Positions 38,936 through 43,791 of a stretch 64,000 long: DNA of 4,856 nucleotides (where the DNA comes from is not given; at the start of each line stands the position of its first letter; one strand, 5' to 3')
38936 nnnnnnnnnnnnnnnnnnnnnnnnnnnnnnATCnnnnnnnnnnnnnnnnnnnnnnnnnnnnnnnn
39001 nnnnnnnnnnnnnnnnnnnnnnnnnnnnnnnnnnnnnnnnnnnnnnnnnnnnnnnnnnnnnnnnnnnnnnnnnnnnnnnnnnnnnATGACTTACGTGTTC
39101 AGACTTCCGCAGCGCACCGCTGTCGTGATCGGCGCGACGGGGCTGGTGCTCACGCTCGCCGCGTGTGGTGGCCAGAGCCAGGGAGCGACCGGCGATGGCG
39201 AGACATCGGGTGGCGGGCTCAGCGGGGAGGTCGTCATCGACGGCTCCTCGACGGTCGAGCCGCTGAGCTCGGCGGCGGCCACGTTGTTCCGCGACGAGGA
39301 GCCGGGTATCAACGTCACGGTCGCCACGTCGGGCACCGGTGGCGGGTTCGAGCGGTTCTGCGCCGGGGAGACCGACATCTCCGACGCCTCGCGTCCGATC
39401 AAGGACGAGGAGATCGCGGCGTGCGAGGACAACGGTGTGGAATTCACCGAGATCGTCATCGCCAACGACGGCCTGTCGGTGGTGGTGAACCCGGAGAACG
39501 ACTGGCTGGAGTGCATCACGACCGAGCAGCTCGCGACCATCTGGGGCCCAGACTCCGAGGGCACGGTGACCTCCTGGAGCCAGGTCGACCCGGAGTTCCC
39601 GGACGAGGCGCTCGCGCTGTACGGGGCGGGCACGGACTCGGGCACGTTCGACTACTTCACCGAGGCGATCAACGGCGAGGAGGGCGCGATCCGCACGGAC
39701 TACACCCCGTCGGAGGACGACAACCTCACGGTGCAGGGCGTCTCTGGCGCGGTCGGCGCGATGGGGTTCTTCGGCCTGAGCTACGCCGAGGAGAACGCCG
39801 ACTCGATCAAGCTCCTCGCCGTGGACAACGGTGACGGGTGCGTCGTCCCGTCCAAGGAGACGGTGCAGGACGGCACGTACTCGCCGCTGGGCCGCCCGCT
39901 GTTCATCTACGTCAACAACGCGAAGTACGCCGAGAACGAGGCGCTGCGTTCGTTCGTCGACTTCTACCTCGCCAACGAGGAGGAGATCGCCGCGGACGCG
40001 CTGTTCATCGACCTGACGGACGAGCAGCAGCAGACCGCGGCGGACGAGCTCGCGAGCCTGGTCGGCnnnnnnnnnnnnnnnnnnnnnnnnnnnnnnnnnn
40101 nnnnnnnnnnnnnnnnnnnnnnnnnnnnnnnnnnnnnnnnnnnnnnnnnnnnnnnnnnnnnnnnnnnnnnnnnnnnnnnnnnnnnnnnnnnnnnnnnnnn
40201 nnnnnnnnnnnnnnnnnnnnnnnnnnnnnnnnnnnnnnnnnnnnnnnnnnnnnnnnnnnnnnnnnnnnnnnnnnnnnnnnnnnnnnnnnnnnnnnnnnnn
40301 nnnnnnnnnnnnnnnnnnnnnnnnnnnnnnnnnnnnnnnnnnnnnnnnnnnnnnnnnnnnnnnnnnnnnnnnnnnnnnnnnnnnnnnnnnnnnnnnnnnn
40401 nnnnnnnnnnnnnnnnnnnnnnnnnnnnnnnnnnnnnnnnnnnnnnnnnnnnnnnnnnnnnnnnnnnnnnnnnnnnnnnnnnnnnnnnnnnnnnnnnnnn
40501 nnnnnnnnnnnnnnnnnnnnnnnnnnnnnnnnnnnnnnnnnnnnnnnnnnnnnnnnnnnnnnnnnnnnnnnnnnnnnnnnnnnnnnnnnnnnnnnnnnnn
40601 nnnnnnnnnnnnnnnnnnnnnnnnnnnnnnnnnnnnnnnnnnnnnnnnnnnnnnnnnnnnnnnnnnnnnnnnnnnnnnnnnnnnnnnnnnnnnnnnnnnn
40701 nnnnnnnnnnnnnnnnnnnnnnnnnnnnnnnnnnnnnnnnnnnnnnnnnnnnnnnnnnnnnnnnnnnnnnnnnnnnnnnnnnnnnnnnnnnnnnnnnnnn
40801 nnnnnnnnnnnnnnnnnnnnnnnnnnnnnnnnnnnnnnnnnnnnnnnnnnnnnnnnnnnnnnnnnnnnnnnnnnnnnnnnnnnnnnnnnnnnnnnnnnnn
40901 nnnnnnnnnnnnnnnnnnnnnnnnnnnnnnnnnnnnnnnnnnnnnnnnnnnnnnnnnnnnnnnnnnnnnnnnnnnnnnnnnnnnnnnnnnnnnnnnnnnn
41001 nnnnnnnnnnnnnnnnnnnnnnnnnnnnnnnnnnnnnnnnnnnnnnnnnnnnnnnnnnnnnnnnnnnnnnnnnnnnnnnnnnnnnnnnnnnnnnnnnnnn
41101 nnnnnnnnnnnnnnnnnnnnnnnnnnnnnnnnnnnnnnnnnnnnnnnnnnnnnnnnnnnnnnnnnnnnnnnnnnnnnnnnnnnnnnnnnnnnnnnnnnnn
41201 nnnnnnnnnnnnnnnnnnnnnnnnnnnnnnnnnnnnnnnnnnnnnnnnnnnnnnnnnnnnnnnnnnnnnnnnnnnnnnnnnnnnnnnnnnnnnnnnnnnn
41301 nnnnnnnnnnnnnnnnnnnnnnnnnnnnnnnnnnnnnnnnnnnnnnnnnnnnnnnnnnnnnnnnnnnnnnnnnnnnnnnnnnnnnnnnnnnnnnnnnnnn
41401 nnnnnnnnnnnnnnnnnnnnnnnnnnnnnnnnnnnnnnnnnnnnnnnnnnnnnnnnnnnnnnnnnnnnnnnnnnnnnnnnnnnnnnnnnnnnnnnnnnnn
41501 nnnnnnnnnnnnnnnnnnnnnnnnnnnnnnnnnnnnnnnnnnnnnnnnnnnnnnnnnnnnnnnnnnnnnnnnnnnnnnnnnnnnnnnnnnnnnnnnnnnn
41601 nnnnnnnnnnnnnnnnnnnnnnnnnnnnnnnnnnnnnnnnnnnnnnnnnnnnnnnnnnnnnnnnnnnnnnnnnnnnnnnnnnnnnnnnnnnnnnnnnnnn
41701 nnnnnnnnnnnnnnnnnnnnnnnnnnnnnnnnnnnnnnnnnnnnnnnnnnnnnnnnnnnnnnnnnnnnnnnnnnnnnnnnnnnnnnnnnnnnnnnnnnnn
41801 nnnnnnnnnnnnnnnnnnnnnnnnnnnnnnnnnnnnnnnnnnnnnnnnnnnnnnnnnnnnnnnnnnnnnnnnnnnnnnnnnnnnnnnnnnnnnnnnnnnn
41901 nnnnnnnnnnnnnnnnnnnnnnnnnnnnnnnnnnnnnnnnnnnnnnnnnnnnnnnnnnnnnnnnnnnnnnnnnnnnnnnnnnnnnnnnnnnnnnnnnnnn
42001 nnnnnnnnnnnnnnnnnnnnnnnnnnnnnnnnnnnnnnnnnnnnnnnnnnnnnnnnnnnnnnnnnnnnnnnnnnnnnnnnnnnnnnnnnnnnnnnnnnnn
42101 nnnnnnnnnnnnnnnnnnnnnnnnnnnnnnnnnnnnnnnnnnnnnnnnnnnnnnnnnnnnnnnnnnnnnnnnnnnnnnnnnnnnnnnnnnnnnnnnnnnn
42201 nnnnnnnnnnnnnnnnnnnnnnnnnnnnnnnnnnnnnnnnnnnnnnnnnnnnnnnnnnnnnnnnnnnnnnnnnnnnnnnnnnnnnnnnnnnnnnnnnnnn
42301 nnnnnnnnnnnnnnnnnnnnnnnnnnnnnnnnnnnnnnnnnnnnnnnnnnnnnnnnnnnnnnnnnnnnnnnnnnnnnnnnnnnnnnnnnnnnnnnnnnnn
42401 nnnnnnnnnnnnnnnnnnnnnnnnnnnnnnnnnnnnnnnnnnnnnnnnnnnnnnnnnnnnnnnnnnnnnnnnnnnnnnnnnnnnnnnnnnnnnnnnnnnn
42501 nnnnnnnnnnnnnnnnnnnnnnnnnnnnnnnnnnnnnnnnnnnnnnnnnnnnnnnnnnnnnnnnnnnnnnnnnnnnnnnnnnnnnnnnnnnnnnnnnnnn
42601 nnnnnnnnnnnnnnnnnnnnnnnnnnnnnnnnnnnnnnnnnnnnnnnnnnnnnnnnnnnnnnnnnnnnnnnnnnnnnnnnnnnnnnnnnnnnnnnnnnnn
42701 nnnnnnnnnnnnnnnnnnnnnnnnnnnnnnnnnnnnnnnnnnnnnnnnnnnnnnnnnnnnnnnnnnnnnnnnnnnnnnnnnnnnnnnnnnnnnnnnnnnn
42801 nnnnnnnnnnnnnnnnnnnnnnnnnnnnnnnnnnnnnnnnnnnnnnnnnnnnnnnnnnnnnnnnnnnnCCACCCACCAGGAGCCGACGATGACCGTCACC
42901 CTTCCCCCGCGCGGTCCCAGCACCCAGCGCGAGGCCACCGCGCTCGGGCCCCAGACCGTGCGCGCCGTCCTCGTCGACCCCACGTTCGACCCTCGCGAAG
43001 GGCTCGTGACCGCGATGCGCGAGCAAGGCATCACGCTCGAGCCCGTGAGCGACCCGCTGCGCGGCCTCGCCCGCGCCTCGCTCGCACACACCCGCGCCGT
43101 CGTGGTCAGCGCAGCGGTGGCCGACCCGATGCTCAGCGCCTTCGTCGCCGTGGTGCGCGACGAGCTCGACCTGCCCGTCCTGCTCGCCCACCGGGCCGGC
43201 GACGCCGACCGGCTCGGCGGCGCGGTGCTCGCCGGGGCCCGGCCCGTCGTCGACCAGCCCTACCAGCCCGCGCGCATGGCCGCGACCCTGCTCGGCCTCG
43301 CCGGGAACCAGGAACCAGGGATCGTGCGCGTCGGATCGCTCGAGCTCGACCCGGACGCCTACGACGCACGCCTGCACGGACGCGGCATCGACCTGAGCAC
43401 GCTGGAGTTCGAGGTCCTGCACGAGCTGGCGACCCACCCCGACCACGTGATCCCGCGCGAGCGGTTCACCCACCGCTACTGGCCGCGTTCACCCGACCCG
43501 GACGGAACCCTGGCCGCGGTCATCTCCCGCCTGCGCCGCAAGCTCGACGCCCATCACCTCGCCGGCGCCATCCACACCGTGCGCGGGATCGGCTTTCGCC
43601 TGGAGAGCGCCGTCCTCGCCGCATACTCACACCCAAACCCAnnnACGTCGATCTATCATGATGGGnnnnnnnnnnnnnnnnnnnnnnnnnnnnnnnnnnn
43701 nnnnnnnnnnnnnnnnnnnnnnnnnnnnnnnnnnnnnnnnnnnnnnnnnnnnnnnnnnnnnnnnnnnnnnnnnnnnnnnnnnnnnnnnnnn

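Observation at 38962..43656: pstSCAB followed by an atypical OmpR-type regulator instead of phoU, flanked by three ATAGA-N6-TCTAT palindromes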

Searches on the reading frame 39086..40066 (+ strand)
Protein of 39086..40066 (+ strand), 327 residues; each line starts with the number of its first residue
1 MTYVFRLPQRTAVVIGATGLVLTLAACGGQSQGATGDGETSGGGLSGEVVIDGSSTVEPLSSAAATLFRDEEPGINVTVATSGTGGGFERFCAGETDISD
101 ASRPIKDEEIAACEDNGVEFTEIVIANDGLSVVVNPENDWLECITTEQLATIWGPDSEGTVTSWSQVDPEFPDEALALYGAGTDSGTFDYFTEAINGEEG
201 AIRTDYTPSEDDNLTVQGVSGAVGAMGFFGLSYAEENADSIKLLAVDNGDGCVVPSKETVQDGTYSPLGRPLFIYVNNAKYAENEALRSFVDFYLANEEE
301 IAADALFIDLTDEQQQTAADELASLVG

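Call 7: search_protein_families(library=pfam, proteins=[window:39086-40066:+])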
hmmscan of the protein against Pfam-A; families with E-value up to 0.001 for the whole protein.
window:39086-40066:+ (327 aa): 3 families
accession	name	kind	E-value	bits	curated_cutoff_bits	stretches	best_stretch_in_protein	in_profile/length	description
PF12849.12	PBP_like_2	-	1.9e-35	123.4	27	1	42-298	5-267/267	PBP superfamily domain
PF12727.12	PBP_like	-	9.1e-11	41.7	27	1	67-294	3-192/193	PBP superfamily domain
PF01547.30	SBP_bac_1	-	2.8e-07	31.3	26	1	55-299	3-305/307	Bacterial extracellular solute-binding protein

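Call 10: search_protein_families(library=ncbifam, proteins=[window:39086-40066:+], max_evalue=0.001)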
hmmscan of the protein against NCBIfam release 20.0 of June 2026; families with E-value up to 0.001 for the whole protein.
window:39086-40066:+ (327 aa): 2 families
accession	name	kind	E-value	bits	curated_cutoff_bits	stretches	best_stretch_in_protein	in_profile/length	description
TIGR02136.1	ptsS_2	subfamily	3.8e-83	279.1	206.6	1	16-307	8-292/295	phosphate ABC transporter substrate-binding protein PstS family protein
TIGR00975.1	3a0107s03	equivalog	3.9e-08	32.7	205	1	53-262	5-227/315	phosphate ABC transporter substrate-binding protein PstS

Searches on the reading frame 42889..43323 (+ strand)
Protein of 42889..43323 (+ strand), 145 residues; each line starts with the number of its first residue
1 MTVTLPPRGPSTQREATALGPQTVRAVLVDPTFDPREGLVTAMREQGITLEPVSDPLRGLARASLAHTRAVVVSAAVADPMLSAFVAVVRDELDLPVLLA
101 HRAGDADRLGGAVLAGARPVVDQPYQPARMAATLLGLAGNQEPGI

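Call 68: search_protein_representatives(protein=window:42889-43323:+)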
Query: 145 residues. Proteins with E-value up to 0.001 (for the whole library): 27; up to 1e-10: 6; up to 1e-30: 1. The best 27 are listed.
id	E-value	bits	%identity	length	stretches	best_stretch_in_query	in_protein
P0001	9.3e-74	262.2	94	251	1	1-141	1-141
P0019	5.6e-17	78.5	43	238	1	26-134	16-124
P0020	2.8e-14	69.7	38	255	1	3-134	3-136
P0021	5.9e-14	68.7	40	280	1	23-134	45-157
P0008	2.5e-13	66.7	40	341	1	24-134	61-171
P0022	5.9e-12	62.2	33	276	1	17-143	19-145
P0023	3.6e-10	56.4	39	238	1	25-135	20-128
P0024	4.5e-10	56.1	36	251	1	25-135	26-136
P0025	5.8e-10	55.7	39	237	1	23-130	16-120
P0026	6.1e-10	55.7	33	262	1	5-138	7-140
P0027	1.2e-09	54.7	36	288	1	26-127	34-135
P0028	1.8e-09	54.2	35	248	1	15-143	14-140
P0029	1.4e-08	51.3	36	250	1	25-141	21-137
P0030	1.8e-08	51.0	36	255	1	18-134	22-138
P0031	1.9e-08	50.9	33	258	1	21-137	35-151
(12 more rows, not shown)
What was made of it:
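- Closest known: Aspartate-less-receiver. Different: This is a separate, small family: 27 clusters at 50% identity among 1.84 billion representatives (call 68).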

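Call 107: search_dna_similar(query=window:42955-43323:+, collection=plasmids, mode=protein, max_evalue=0.01, max_rows=30)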
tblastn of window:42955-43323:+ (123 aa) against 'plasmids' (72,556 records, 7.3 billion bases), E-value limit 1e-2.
No match.
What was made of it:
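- Tried and rejected: tblastn of the N-domain alone against plasmids (call 107).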

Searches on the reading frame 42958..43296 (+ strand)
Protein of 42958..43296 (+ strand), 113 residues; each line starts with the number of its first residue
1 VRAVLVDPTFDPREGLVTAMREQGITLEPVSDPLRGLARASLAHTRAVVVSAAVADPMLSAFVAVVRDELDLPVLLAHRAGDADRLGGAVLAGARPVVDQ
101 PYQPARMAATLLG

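Call 74: find_related_loci(query=A6, collection=metagenome_contigs, flank=7000)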
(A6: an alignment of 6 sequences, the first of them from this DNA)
Query A6 (113 aa) in metagenome_contigs; peptide patterns used: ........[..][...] (x = any residue, [..] = any of these).
96 stretches matched a pattern; 4 encode a relative of the query (tblastn E <= 1e-3); 4 distinct loci.
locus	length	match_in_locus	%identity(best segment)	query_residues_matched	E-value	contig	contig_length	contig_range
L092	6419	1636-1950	41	4-108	1e-19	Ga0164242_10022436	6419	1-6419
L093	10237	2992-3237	39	30-111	2e-11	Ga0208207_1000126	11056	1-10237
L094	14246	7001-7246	39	30-111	2e-11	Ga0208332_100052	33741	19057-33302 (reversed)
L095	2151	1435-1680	39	30-111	2e-11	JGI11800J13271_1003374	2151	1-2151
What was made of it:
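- Tried and rejected: A 6-sequence version gave only 4 loci (call 74).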

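Call 76: search_protein_families(library=pfam, proteins=[L092:52-852:+, L092:2305-3273:-, L092:3643-4317:-, L092:5075-5461:+, L092:5251-6417:+, L094:3884-6922:-, L094:6788-7594:+, L094:2968-3804:+, L094:1055-2551:+], max_evalue=0.0001)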
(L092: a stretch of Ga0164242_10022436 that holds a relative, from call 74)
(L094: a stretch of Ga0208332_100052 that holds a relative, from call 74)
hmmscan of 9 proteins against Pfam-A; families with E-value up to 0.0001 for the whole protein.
L092:52-852:+ (267 aa): 4 families
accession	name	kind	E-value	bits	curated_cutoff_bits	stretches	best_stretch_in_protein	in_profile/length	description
PF00005.33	ABC_tran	-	3.7e-34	118.7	25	1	30-185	2-136/137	ABC transporter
PF13304.12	AAA_21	-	3.1e-10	41.1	27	0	41-82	1-44/304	AAA domain, putative AbiEii toxin, Type IV TA system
PF02463.25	SMC_N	-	2.4e-06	27.6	40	1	39-222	24-205/220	RecF/RecN/SMC N terminal domain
PF13401.12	AAA_22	-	5e-05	24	27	0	38-124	4-65/130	AAA domain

L092:2305-3273:- (323 aa): 2 families
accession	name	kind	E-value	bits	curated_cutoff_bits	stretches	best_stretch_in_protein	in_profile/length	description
PF21234.2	Phosphatase-like_N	-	3.5e-21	75.8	27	1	115-172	1-58/58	Protein-tyrosine-phosphatase-like, N-terminal domain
PF01451.26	LMWPc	-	4.4e-12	46.9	23.2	1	185-306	1-144/144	Low molecular weight phosphotyrosine protein phosphatase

L092:3643-4317:- (225 aa): 2 families
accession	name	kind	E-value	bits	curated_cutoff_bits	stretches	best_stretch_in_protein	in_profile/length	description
PF21234.2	Phosphatase-like_N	-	7.5e-16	58.7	27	1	27-81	4-58/58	Protein-tyrosine-phosphatase-like, N-terminal domain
PF01451.26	LMWPc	-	2.7e-15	57.3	23.2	1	94-216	1-144/144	Low molecular weight phosphotyrosine protein phosphatase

L092:5075-5461:+ (129 aa): 2 families
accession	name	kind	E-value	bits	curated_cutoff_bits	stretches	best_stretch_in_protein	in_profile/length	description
PF01022.26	HTH_5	-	3.4e-15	56.1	22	1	42-89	1-45/47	Bacterial regulatory protein, arsR family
PF12840.13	HTH_20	-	5.4e-09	36.3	27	1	40-91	1-50/51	Helix-turn-helix domain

L092:5251-6417:+ (389 aa): 1 family
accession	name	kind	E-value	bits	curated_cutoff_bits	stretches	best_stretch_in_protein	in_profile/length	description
PF01758.21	SBF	-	8.9e-55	185.8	24.3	1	136-332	1-190/191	Sodium Bile acid symporter family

L094:3884-6922:- (1013 aa): 2 families
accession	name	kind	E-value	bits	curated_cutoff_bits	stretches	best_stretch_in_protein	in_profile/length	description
PF01526.23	DDE_Tnp_Tn3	-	2.2e-124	415.6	24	1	599-989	1-389/389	Tn3 transposase DDE domain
PF13700.11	DUF4158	-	2.9e-45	154.6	27.4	1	11-166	10-164/165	Domain of unknown function (DUF4158)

L094:6788-7594:+ (269 aa): 1 family
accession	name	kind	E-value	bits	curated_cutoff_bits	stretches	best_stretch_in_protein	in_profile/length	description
PF00486.34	Trans_reg_C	-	3.4e-16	59.5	26.2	1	186-258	3-77/77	Transcriptional regulatory protein, C terminal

L094:2968-3804:+ (279 aa): 2 families
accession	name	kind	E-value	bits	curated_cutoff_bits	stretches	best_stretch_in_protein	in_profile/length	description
PF03243.20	MerB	-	4.5e-39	133.7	27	1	145-265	2-125/126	Alkylmercury lyase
PF12324.14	HTH_15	-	1.8e-29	102.2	27.2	1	73-143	5-74/74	Helix-turn-helix domain of alkylmercury lyase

L094:1055-2551:+ (499 aa): 7 families
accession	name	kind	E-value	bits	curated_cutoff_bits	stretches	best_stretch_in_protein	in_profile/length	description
PF07992.20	Pyr_redox_2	-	3e-62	211.1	26.1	1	30-355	2-291/291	Pyridine nucleotide-disulphide oxidoreductase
PF02852.28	Pyr_redox_dim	-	5.2e-30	104.3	25.3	1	375-482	1-108/110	Pyridine nucleotide-disulphide oxidoreductase, dimerisation domain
PF00070.33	Pyr_redox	-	4.8e-18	65.9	22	1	205-281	2-79/82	Pyridine nucleotide-disulphide oxidoreductase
PF13738.12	Pyr_redox_3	-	8e-14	52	30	1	33-336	2-302/305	Pyridine nucleotide-disulphide oxidoreductase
PF01134.28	GIDA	-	1.1e-07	31.8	22.1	0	30-102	1-71/391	Glucose inhibited division protein A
PF12831.13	FAD_oxidored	-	1.1e-05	25.4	27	1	30-74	1-46/416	FAD dependent oxidoreductase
PF01262.27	AlaDh_PNT_C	-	2.7e-05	24.2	23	0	202-289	28-110/214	Alanine dehydrogenase/PNT, C-terminal domain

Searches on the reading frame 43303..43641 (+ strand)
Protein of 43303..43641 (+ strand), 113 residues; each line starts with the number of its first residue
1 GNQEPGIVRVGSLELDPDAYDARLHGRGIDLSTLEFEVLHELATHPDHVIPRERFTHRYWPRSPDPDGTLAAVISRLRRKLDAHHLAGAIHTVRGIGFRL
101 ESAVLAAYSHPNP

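Call 92: search_solved_structures(query=window:43303-43641:+, max_evalue=0.00001, show_alignments=3)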
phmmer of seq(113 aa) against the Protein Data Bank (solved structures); distinct sequences matched with E-value up to 0.00001: 37.
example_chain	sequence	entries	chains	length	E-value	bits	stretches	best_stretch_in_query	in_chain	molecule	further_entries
6cqg_A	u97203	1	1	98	4e-12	49.6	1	8-100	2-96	DNA-binding response regulator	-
8hih_O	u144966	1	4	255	1.7e-11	47.5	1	5-100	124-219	Transcriptional regulatory protein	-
5za3_A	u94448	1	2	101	3.4e-11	46.6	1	9-102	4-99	DNA-binding response regulator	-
1ys6_A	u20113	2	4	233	2.1e-10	44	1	8-100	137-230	Transcriptional regulatory protein prrA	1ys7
6kyx_A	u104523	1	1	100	4.2e-10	43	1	6-99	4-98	DNA-binding response regulator ArlR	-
6is4_A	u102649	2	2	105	4.5e-10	42.9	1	6-99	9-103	Response regulator ArlR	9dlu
6iju_A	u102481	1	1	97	6.2e-10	42.5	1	7-99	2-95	DNA-binding response regulator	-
1qqi_A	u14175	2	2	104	1.4e-09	41.3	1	7-101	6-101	PHOSPHATE REGULON TRANSCRIPTIONAL REGULATORY PROTEIN PHOB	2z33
3t72_A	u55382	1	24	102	1.5e-09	41.3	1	7-101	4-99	Phosphate regulon transcriptional regulatory protein phoB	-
1gxp_A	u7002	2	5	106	1.5e-09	41.2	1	7-101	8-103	PHOSPHATE REGULON TRANSCRIPTIONAL REGULATORY PROTEIN | PHOSPHATE REGULON TRANSCRIPTIONAL REGULATORY PROTEIN PHOB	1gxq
8hml_A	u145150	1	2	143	2.2e-09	40.7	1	5-100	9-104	DNA-binding response OmpR family regulator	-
2d1v_A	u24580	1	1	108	2.6e-09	40.5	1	7-101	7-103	Transcriptional regulatory protein yycF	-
8hig_A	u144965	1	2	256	5.2e-09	39.5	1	5-100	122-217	DNA-binding response OmpR family regulator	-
2hqn_A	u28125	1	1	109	8.6e-09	38.8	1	6-100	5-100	Putative TRANSCRIPTIONAL REGULATOR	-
2zxj_A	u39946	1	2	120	1.1e-08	38.4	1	10-110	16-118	Transcriptional regulatory protein walR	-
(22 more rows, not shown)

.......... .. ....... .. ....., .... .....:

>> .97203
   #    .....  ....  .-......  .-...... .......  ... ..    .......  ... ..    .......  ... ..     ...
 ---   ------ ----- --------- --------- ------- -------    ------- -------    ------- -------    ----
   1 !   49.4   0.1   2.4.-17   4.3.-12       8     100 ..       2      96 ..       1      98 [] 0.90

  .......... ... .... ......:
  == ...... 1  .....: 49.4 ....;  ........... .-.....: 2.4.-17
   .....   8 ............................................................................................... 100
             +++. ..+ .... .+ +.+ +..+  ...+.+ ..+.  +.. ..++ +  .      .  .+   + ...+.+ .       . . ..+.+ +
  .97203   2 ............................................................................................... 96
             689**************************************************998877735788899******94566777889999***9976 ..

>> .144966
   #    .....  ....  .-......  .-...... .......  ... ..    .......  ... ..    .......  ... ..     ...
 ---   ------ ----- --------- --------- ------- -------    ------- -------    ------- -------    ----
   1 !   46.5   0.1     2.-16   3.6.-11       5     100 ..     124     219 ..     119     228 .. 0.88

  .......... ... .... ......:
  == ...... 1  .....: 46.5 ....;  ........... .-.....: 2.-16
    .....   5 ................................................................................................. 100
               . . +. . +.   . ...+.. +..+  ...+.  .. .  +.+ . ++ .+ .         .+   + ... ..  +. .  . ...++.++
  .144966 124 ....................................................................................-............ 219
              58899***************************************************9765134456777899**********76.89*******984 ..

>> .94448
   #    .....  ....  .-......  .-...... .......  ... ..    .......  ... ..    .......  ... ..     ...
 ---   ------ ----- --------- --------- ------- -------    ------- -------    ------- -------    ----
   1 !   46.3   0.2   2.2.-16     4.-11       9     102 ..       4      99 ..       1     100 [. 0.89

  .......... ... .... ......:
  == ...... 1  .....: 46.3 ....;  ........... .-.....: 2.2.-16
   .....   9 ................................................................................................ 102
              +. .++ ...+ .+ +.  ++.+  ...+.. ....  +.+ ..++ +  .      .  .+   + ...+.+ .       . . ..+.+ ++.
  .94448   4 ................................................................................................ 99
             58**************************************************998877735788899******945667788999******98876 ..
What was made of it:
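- Tried and rejected: Rejected because its DNA-binding domain is equally close to WalR, GlnR and PrrA (call 92).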
